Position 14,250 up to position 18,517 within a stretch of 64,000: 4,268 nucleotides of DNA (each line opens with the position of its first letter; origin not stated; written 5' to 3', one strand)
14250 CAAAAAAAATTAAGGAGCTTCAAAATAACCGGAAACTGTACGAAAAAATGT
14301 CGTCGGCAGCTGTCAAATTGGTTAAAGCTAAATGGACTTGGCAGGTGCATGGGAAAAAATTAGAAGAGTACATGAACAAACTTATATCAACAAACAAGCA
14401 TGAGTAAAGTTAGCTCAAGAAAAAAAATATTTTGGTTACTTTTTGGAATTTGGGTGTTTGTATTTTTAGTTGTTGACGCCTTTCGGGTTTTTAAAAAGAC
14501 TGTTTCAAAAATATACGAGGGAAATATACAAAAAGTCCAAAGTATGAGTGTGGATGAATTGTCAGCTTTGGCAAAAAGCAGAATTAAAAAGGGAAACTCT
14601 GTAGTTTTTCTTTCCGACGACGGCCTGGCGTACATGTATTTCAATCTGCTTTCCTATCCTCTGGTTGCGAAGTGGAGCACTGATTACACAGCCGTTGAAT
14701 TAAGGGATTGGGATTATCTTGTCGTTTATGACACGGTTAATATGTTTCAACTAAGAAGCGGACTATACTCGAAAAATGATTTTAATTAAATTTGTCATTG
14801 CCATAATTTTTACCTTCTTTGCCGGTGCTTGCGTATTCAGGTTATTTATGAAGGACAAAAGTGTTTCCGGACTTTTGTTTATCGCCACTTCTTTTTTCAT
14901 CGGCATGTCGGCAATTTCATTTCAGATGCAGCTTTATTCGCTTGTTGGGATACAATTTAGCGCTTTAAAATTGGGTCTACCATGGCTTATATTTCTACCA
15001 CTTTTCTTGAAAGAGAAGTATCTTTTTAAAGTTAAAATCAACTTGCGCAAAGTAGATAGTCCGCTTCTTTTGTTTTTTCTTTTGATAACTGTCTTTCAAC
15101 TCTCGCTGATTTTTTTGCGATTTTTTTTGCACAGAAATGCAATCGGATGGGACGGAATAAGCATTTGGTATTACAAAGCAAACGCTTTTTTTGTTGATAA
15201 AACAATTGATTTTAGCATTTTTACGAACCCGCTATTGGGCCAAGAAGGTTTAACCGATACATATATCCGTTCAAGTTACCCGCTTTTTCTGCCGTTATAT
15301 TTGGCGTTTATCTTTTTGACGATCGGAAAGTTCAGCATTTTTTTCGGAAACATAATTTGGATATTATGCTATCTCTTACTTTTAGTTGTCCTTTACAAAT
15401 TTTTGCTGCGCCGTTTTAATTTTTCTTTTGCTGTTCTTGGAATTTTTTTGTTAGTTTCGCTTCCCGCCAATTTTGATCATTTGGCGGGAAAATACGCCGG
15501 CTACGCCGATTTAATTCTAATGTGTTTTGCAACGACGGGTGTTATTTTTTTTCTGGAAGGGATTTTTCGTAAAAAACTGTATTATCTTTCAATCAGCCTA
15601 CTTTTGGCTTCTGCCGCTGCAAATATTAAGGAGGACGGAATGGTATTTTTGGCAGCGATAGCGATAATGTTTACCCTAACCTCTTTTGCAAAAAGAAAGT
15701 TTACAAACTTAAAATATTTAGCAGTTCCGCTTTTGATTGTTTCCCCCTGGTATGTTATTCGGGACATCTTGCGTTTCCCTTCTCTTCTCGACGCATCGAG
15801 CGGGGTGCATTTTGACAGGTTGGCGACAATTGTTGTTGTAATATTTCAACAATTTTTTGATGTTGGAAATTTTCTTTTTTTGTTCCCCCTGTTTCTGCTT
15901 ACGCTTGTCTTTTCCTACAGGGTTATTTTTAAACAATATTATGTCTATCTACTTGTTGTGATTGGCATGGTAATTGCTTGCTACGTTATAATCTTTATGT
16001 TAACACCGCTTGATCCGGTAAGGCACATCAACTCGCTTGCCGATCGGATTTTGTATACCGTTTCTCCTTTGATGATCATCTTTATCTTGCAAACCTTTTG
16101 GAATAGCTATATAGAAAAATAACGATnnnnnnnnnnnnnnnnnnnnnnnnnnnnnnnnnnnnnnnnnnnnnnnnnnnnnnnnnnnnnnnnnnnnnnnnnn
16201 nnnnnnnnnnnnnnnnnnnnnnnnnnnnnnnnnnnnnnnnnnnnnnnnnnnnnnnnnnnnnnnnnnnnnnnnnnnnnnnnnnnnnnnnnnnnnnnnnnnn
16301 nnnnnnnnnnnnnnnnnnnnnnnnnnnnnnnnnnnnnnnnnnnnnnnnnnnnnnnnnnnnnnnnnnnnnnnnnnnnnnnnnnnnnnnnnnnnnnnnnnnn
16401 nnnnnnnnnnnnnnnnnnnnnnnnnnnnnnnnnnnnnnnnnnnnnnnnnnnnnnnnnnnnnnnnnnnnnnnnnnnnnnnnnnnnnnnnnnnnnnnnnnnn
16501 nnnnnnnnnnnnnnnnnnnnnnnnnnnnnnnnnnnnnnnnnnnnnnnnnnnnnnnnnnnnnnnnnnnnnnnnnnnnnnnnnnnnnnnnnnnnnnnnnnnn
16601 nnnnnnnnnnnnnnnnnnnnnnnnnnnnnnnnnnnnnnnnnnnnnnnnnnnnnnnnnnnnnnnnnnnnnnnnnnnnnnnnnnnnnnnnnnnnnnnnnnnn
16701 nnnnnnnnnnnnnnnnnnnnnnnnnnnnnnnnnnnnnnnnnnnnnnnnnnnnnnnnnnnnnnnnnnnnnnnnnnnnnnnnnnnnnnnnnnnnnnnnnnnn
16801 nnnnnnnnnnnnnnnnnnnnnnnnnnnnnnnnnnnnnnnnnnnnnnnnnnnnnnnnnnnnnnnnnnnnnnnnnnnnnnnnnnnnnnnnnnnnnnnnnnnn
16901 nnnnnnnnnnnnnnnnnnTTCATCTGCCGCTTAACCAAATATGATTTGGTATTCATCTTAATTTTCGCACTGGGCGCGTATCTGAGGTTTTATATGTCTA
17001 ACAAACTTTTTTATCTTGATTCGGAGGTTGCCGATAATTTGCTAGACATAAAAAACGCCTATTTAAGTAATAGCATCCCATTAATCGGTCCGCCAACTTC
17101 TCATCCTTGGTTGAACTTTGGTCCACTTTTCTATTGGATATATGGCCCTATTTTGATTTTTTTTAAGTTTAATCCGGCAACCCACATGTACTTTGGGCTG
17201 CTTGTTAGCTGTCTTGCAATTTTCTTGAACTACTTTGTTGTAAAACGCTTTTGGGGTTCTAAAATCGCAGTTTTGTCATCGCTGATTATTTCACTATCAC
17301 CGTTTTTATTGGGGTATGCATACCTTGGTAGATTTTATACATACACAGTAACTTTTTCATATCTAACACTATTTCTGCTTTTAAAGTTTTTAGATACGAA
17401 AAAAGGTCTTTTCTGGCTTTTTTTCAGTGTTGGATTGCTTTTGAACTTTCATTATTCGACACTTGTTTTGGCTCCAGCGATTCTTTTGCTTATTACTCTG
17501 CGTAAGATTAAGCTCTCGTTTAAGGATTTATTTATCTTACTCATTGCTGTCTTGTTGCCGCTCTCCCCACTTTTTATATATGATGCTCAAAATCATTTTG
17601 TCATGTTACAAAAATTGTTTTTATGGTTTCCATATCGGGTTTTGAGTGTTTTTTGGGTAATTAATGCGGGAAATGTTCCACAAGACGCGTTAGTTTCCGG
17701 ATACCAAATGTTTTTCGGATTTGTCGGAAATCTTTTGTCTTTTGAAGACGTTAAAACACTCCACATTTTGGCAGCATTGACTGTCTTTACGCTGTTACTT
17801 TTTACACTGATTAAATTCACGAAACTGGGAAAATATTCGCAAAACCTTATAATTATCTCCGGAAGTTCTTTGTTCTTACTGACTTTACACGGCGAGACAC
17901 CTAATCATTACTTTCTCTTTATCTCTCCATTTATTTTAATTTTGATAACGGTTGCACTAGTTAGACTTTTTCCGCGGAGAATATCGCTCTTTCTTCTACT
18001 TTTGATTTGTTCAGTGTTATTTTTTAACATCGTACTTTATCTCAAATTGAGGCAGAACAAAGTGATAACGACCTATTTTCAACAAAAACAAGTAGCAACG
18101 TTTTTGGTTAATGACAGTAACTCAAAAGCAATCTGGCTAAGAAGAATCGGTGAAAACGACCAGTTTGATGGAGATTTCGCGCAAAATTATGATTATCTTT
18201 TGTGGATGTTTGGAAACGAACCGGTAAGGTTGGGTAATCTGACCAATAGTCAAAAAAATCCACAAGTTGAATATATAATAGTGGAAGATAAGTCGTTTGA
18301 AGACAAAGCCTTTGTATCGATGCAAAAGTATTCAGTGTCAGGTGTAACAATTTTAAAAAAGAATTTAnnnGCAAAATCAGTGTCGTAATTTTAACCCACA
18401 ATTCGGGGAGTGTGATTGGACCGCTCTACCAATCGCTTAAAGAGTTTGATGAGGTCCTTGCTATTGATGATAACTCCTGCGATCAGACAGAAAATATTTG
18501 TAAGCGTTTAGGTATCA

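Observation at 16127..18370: GT2 synthase domain fused to a GT-C transferase domain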

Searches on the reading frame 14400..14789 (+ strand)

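Call 5: search_protein_families(library=pfam, proteins=[window:14400-14789:+], max_evalue=0.01)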
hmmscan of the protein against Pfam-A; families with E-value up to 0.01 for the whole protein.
window:14400-14789:+ (129 aa): 0 families

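Call 6: search_protein_families(library=ncbifam, proteins=[window:14400-14789:+], max_evalue=0.01)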
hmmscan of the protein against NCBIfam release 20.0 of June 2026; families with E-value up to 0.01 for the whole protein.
window:14400-14789:+ (129 aa): 0 families

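Call 35: search_protein_families(library=pfam, proteins=[window:14400-14786:+], max_evalue=1)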
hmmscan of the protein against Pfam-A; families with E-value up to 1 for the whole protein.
window:14400-14786:+ (129 aa): 2 families
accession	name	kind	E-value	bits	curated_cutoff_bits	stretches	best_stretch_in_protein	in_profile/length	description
PF16479.10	DUF5056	-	0.081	13.6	28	1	11-57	39-87/93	Domain of unknown function (DUF5056)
PF14261.11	DUF4351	-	0.19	12.3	25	1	29-59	14-44/59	Domain of unknown function (DUF4351)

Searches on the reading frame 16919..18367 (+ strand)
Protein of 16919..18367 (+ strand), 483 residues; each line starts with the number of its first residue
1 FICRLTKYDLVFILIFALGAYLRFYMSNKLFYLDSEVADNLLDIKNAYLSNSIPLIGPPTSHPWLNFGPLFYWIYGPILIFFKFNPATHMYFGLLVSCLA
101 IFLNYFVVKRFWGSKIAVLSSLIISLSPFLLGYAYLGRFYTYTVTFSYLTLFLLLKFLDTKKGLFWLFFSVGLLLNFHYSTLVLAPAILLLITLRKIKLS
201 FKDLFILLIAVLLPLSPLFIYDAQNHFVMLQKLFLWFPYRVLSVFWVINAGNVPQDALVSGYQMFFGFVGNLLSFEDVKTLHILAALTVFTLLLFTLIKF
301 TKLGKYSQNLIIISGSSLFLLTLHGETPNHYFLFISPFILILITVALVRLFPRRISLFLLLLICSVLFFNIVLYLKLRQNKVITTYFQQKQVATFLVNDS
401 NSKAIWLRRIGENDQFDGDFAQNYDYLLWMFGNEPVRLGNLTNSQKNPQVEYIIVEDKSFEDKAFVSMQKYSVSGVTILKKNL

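Call 39: predict_structure(alignment_id=A2)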
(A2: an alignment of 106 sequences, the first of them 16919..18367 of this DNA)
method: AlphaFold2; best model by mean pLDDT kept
length: 483 residues; sequences in the alignment: 106
mean_pLDDT: 94.5   pTM: 0.92
mean pLDDT of the five models: 94.5, 94.1, 94.1, 94.0, 93.8
residues with pLDDT >= 90: 409; 70-90: 73; 50-70: 1; < 50: 0
segments of 3 or more residues with pLDDT < 50: none
pLDDT, mean of each block of 10 residues (from residue 1): 92 97 93 95 98 97 96 98 97 98 98 98 95 92 97 98 98 98 97 98 98 98 98 94 90 89 95 88 90 87 95 97 93 97 94 90 88 85 92 98 97 92 98 97 96 93 84 96 97
secondary structure, 60 per line:
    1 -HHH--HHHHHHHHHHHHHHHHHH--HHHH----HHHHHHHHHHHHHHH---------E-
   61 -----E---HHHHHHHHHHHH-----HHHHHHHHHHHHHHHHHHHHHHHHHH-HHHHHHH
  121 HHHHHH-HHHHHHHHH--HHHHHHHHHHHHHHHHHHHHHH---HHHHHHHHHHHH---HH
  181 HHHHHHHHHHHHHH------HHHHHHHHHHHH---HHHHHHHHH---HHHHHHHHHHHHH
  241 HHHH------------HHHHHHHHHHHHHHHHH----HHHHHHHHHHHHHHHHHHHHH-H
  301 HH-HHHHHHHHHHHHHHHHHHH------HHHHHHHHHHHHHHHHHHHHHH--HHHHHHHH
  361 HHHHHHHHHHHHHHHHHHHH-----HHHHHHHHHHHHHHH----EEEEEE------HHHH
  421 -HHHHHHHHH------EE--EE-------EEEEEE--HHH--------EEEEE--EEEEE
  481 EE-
elements in order: H7-24 H27-30 H35-49 H70-81 H87-112 H114-126 H128-136 H139-160 H164-175 H179-194 H201-212 H216-224 H228-244 H257-273 H278-298 H304-322 H329-350 H353-380 H386-400 E405-410 H417-420 H422-430 E450-455 E469-473 E476-482

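Call 43: fold_search(model_id=the predicted structure, library=pdb)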
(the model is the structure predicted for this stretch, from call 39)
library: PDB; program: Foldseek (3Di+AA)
matches with E <= 10: 240; with E <= 0.001: 15
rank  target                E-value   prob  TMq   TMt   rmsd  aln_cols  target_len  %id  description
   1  5f15                  1.8e-06  1.00  0.59  0.53  10.9       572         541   11  Crystal Structure of ArnT from Cupriavidus metallidurans bound to Undecaprenyl phosphate (released 2016-02-17)
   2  8pn9_A                2.3e-05  1.00  0.51  0.40  11.8       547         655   12  Structure of human oligosaccharyltransferase OST-A complex bound to NGI-1 (released 2024-05-08)
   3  3wak                  2.3e-05  1.00  0.48  0.29  13.2       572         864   12  Crystal structure of the Archaeoglobus fulgidus oligosaccharyltransferase (O29867_ARCFU) in the apo form (released 2013-10-30)
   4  8agc_A                3.4e-05  1.00  0.51  0.38  11.1       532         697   13  Structure of yeast oligosaccharylransferase complex with lipid-linked oligosaccharide and non-acceptor peptide bound (released 2022-12-07)
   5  5ezm                  4.5e-05  1.00  0.59  0.54   8.3       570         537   11  Crystal Structure of ArnT from Cupriavidus metallidurans in the apo state (released 2016-02-17)
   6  6ftg_5                6.3e-05  1.00  0.54  0.42  12.7       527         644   11  Subtomogram average of OST-containing ribosome-translocon complexes from canine rough microsomal membranes (released 2018-03-21)
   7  8b6l_I                9.1e-05  1.00  0.53  0.40  11.1       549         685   11  Subtomogram average of the human Sec61-TRAP-OSTA-translocon (released 2022-12-07)
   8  6ezn_F                1.0e-04  1.00  0.44  0.35  11.9       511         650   13  Cryo-EM structure of the yeast oligosaccharyltransferase (OST) complex (released 2018-01-17)
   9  6gxc_A                1.2e-04  1.00  0.53  0.39   9.0       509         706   12  Bacterial oligosaccharyltransferase PglB in complex with an inhibitory peptide and a reactive lipid-linked oligosaccha (released 2018-11-14)
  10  7e9s_A                1.5e-04  1.00  0.47  0.29  12.4       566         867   13  Archaeal oligosaccharyltransferase AglB from Archaeoglobus fulgidus in complex with an inhibitory peptide and a dolich (released 2021-09-08)
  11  3waj                  2.0e-04  1.00  0.48  0.31  12.0       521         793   14  Crystal structure of the Archaeoglobus fulgidus oligosaccharyltransferase (O29867_ARCFU) complex with Zn and sulfate (released 2013-10-30)
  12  8age_A                2.3e-04  1.00  0.50  0.39  10.8       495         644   12  Structure of yeast oligosaccharylransferase complex with acceptor peptide bound (released 2022-12-07)
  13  9s6t_A                3.4e-04  1.00  0.61  0.61   6.7       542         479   10  Ternary cryo-EM structure of chicken ALG12 with Dol25-PP-GlcNAc2Man7, Dol25-P-Man, and Fab (released 2026-03-18)
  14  9i5k_A                4.2e-04  1.00  0.51  0.50   7.9       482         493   14  Structure of the Chaetomium thermophilum Pmt4 homodimer (C2 symmetry) (released 2025-12-24)
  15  5gmy_A                5.8e-04  1.00  0.45  0.28  12.5       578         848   13  Crystal structure of the Archaeoglobus fulgidus oligosaccharyltransferase (O29867_ARCFU) tethered with an acceptor pep (released 2017-02-01)
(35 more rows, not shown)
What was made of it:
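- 16937..18058 (+): GT-C transmembrane domain, residues 271-644, about 13 TM helices, N-terminus inside. Foldseek gives ArnT, STT3, PglB, AglB, ALG12, Pmt4, ALG9, AftD, DPY19, Emb and PimE (call 43).
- On GT-C superfamily (PMT_2 / ArnT-like): The top 32 Foldseek PDB hits are all GT-C or GT-C-like, with ArnT at E 1.8e-6 and TM 0.59, and ALG12 at TM 0.61 (call 43).
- Checked: The AF2 model of residues 265-747 has pLDDT 94.5 (call 39), and its top 32 Foldseek PDB hits are all GT-C enzymes, led by ArnT 5F15 (E 1.8e-6, TM 0.59) (call 43).
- The fold hits include the oligosaccharyltransferases STT3, PglB and AglB directly after ArnT (call 43).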

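Call 58: search_protein_representatives(protein=window:16919-18367:+)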
Query: 483 residues. Proteins with E-value up to 0.001 (for the whole library): 1224; up to 1e-10: 355; up to 1e-30: 105. The best 150 are listed.
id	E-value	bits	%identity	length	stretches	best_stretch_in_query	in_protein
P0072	2.3e-126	439.4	48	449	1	42-480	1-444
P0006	2.3e-117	409.6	44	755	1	1-482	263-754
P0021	1.2e-93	331.4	39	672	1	3-459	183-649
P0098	1.2e-91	324.9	41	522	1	3-464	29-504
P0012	4.0e-88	313.2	38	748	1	3-482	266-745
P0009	1.5e-87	311.3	38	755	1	4-457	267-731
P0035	1.4e-82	294.9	33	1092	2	10-443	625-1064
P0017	1.9e-78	281.4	38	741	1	5-441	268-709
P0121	1.9e-77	278.0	38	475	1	11-482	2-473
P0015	3.5e-77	277.1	39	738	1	2-458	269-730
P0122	2.9e-76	274.1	36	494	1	10-440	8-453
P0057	1.0e-75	272.3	38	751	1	3-471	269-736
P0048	2.1e-75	271.3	38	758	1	3-442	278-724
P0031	3.5e-75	270.5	35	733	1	2-461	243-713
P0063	3.3e-74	267.3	37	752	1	7-437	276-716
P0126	4.3e-70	253.8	35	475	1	7-482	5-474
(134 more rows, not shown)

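Call 60: find_encoding_contigs(protein=P0121, flank=8000, max_places=1)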
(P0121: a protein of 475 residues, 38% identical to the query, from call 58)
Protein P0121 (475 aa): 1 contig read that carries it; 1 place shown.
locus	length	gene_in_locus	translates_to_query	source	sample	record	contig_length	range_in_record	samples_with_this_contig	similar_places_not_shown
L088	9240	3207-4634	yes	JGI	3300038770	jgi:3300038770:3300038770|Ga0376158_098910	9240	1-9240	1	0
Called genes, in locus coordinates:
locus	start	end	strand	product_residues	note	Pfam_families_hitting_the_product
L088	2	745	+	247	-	?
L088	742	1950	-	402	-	PF08421:Methyltransf_13, PF13489:Methyltransf_23, PF08484:Methyltransf_14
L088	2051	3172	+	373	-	PF13439:Glyco_transf_4 (weak), PF20706:GT4-conflict (faint), PF13692:Glyco_trans_1_4, PF13524:Glyco_trans_1_2, PF00534:Glycos_transf_1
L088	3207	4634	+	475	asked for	PF13231:PMT_2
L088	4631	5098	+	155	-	PF00535:Glycos_transf_2, PF10111:Glyco_tranf_2_2 (weak)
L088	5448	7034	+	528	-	PF26626:DUF8201 (weak), PF13231:PMT_2 (weak)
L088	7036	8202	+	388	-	PF04932:Wzy_C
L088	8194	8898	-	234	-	PF12733:Cadherin-like (faint), PF26259:DUF8063 (faint), PF09136:Glucodextran_B (weak), PF17957:Big_7 (faint), PF19077:Big_13 (faint), PF09136:Glucodextran_B, PF17936:Big_6 (weak)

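Call 61: find_encoding_contigs(protein=P0126, flank=8000, max_places=1)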
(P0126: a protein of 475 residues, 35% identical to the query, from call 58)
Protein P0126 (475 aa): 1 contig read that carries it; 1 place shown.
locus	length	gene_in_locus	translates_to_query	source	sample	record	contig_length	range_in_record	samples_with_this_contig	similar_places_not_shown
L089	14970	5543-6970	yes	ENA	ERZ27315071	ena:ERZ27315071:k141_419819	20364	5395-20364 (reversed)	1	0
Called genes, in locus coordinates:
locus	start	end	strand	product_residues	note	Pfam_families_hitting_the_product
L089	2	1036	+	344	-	?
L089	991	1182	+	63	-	-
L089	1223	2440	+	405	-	PF01943:Polysacc_synt, PF13440:Polysacc_synt_3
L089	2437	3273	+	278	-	PF02353:CMAS, PF03848:TehB, PF13489:Methyltransf_23, PF01209:Ubie_methyltran, PF05175:MTS, PF08241:Methyltransf_11, PF08242:Methyltransf_12, PF13649:Methyltransf_25, +3 more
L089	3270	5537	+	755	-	PF13439:Glyco_transf_4 (faint), PF20706:GT4-conflict (faint), PF13524:Glyco_trans_1_2 (weak), PF13692:Glyco_trans_1_4, PF00534:Glycos_transf_1, PF13692:Glyco_trans_1_4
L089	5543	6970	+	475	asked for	PF13231:PMT_2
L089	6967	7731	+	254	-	PF00535:Glycos_transf_2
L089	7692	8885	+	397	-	PF04932:Wzy_C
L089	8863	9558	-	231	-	PF17936:Big_6, PF09136:Glucodextran_B (weak), PF19077:Big_13, PF09136:Glucodextran_B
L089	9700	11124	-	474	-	-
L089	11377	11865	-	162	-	PF23472:LysM2_CERK1_LYK3_4_5 (faint), PF01476:LysM, PF23457:LysM2_NFP (faint), PF01476:LysM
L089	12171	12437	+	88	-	-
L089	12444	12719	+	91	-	-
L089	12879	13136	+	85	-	-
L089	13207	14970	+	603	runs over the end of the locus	PF14716:HHH_8, PF14520:HHH_5 (faint), PF14791:DNA_pol_B_thumb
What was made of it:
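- The GT-C orthologs function without the GT2 in the same slot (calls 60, 61).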

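Call 62: search_protein_families(library=pfam, proteins=[L089:3270-5534:+], max_evalue=0.001)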
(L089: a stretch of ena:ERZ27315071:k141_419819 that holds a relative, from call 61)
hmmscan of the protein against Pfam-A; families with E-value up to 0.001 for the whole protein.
L089:3270-5534:+ (755 aa): 5 families
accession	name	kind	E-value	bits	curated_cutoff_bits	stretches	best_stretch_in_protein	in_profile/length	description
PF00534.26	Glycos_transf_1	-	5e-56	189.4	26.4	2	575-718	8-157/172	Glycosyl transferases group 1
PF13692.12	Glyco_trans_1_4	-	1.7e-46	158.5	27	2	582-714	2-137/142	Glycosyl transferases group 1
PF20706.3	GT4-conflict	-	9.4e-10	38.4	26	1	245-356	260-381/385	Family 4 Glycosyltransferase in conflict systems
PF13439.12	Glyco_transf_4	-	1.5e-08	35.3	28.5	0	11-200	1-168/170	Glycosyltransferase Family 4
PF13524.12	Glyco_trans_1_2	-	1e-07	32.4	25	1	261-356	40-138/144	Glycosyl transferase-like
